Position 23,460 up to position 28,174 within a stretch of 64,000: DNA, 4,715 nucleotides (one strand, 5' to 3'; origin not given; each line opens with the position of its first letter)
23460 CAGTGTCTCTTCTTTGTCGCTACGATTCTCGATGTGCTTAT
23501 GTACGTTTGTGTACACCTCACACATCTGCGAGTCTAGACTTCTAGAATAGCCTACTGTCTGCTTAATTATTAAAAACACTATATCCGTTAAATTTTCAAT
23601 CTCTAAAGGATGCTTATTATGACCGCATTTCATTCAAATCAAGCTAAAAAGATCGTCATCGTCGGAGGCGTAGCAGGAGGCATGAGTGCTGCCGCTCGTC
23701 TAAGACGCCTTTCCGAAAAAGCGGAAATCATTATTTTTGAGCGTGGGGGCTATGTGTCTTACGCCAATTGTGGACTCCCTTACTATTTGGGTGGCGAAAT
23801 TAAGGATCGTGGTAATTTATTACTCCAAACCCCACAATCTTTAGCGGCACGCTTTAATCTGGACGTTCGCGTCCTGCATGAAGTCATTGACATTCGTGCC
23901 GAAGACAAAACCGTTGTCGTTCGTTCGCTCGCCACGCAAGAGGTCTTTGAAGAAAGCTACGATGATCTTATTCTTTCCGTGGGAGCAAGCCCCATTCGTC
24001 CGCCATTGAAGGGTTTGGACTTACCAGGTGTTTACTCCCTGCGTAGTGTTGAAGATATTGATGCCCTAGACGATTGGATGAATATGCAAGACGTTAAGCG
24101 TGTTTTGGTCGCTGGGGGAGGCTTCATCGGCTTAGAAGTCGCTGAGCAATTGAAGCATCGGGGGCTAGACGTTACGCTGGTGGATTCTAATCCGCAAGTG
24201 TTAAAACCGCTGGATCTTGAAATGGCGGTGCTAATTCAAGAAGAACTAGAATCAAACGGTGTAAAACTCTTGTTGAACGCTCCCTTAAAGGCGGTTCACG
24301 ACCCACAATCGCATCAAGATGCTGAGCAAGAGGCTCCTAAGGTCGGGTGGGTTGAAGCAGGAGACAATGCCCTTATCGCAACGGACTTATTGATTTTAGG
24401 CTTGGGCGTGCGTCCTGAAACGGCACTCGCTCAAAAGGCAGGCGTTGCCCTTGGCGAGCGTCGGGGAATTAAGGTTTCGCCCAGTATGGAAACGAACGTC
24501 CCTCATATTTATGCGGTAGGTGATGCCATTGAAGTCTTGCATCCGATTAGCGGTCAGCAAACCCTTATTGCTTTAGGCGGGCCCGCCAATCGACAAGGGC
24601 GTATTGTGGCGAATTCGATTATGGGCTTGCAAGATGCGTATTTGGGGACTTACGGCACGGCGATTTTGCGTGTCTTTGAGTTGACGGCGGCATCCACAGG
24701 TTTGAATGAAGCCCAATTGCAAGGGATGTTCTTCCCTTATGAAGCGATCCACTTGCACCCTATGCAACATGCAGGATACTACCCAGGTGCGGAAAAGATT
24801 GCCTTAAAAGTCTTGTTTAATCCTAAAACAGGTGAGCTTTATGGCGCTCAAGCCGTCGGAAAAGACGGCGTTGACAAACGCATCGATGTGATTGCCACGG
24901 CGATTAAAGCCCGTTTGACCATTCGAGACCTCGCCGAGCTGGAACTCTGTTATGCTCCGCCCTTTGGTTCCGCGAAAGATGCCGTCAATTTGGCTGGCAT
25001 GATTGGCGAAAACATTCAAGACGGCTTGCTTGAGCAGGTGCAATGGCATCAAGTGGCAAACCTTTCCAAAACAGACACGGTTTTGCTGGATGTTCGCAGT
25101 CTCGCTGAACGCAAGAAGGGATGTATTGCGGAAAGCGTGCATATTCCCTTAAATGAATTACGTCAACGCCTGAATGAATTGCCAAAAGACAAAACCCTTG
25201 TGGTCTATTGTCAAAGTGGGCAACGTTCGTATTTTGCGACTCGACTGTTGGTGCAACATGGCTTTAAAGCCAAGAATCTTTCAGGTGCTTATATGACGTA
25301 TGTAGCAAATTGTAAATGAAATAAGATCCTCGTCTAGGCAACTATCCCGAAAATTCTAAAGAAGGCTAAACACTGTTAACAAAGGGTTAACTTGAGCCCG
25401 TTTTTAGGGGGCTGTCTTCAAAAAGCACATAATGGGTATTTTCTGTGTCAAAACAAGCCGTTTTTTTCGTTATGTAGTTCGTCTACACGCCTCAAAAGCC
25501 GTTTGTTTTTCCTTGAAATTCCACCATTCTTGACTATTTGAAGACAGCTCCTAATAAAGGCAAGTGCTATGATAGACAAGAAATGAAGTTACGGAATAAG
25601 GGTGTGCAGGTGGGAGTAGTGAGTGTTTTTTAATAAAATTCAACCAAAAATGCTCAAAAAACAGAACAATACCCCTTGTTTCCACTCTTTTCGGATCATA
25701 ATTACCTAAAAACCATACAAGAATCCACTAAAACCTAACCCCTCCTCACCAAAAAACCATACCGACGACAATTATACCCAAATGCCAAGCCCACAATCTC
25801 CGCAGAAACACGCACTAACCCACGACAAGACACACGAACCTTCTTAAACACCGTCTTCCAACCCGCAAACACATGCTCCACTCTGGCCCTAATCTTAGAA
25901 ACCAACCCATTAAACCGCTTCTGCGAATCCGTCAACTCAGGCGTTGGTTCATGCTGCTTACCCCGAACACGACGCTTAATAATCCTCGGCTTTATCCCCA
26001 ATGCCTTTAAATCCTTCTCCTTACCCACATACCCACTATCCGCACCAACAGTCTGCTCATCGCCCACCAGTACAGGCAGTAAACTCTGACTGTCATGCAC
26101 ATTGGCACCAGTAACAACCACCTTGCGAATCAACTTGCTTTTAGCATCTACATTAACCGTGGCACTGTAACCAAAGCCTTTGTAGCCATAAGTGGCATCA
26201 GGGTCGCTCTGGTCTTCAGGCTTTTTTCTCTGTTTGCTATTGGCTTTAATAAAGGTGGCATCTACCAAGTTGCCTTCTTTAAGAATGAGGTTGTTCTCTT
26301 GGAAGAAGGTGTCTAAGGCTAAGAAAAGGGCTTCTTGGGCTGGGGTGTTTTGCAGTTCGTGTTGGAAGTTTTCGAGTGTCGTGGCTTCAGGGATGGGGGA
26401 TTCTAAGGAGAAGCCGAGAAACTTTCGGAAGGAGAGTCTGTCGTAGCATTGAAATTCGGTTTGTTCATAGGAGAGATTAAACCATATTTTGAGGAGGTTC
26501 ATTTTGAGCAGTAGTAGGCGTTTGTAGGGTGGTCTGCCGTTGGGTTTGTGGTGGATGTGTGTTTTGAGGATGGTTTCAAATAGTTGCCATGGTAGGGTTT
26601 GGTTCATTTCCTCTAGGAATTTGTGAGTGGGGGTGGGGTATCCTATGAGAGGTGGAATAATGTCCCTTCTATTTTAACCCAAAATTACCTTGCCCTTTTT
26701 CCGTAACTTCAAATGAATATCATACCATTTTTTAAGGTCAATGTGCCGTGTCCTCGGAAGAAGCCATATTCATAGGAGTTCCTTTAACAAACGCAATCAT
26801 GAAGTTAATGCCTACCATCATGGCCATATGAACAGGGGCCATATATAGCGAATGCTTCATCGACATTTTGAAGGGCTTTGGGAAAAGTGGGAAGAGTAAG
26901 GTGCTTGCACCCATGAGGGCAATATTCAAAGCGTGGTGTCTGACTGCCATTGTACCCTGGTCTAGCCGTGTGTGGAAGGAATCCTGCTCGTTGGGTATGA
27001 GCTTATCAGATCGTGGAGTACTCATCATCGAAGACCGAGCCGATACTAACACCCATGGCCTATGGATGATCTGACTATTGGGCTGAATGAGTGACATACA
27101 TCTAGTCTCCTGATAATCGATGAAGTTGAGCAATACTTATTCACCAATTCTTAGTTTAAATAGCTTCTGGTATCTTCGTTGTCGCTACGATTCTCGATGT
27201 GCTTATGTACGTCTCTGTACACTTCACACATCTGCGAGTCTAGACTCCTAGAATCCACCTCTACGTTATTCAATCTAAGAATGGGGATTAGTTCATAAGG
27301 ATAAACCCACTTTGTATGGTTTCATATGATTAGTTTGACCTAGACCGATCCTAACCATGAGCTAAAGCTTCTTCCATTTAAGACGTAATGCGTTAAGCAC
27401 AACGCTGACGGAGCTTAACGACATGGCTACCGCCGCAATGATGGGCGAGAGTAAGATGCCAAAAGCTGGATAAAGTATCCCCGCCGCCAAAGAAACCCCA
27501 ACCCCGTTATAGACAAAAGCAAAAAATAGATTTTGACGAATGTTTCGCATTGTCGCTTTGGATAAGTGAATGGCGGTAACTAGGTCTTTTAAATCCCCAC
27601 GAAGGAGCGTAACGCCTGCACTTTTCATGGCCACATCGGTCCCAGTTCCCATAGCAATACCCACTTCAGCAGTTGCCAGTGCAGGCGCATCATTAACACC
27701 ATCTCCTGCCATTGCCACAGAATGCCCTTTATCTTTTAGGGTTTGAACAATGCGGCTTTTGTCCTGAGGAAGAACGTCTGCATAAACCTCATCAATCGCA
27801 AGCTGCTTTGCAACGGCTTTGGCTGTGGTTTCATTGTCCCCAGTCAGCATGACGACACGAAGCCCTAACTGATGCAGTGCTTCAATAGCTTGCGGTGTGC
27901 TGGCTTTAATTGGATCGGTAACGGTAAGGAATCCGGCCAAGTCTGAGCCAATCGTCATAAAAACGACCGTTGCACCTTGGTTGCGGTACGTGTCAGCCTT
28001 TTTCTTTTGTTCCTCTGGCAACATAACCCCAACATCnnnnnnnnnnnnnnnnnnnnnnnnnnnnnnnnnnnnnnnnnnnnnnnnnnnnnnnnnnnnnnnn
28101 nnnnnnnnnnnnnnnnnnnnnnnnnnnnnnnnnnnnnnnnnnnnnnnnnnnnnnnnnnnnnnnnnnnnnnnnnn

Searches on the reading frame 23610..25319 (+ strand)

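Call 11: search_protein_families(library=pfam, proteins=[window:23610-25319:+], max_evalue=0.001)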
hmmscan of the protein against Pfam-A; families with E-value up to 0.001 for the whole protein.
window:23610-25319:+ (569 aa): 12 families
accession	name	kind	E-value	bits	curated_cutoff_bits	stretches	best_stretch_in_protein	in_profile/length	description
PF07992.20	Pyr_redox_2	-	2.1e-56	191.9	26.1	1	14-307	2-277/291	Pyridine nucleotide-disulphide oxidoreductase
PF00070.33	Pyr_redox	-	4.8e-19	69.1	22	1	164-232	1-69/82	Pyridine nucleotide-disulphide oxidoreductase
PF00581.25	Rhodanese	-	3.1e-17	63.3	22.2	1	484-565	8-100/102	Rhodanese-like domain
PF02852.28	Pyr_redox_dim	-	1.1e-13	51.7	25.3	1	355-453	6-103/110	Pyridine nucleotide-disulphide oxidoreductase, dimerisation domain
PF13738.12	Pyr_redox_3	-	1.1e-09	38.5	30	1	71-304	83-305/305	Pyridine nucleotide-disulphide oxidoreductase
PF13450.12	NAD_binding_8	-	2.8e-07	31.1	21.9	0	167-196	1-30/68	NAD(P)-binding Rossmann-like domain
PF01266.30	DAO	-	5.1e-05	23.4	27.9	1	164-196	1-33/353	FAD dependent oxidoreductase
PF01262.27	AlaDh_PNT_C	-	0.00012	22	23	0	164-203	30-69/214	Alanine dehydrogenase/PNT, C-terminal domain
PF06690.17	HcgC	-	0.00017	21.7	31.4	1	151-203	30-83/248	FeGP cofactor biosynthesis protein, methyltransferase HcgC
PF13241.12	NAD_binding_7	-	0.00018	22.5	22.1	0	163-213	8-55/104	Putative NAD(P)-binding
PF03486.20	HI0933_like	-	0.00047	20.1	50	0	164-200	2-38/244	HI0933-like protein Rossmann domain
PF02254.24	TrkA_N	-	0.00077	20.2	23.8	0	165-206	1-42/116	TrkA-N domain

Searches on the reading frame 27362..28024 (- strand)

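Call 11: search_protein_families(library=pfam, proteins=[window:27362-28024:-], max_evalue=0.001)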
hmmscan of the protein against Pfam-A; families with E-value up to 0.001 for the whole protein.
window:27362-28024:- (220 aa): 3 families
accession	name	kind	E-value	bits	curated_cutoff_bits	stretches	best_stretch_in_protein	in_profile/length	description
PF00702.32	Hydrolase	-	1.7e-21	78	26.4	1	7-119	69-190/191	haloacid dehalogenase-like hydrolase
PF08282.18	Hydrolase_3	-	1.3e-07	32.1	20.9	1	93-136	196-239/255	haloacid dehalogenase-like hydrolase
PF12710.13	HAD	-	0.00017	22.5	27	0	43-114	87-186/189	haloacid dehalogenase-like hydrolase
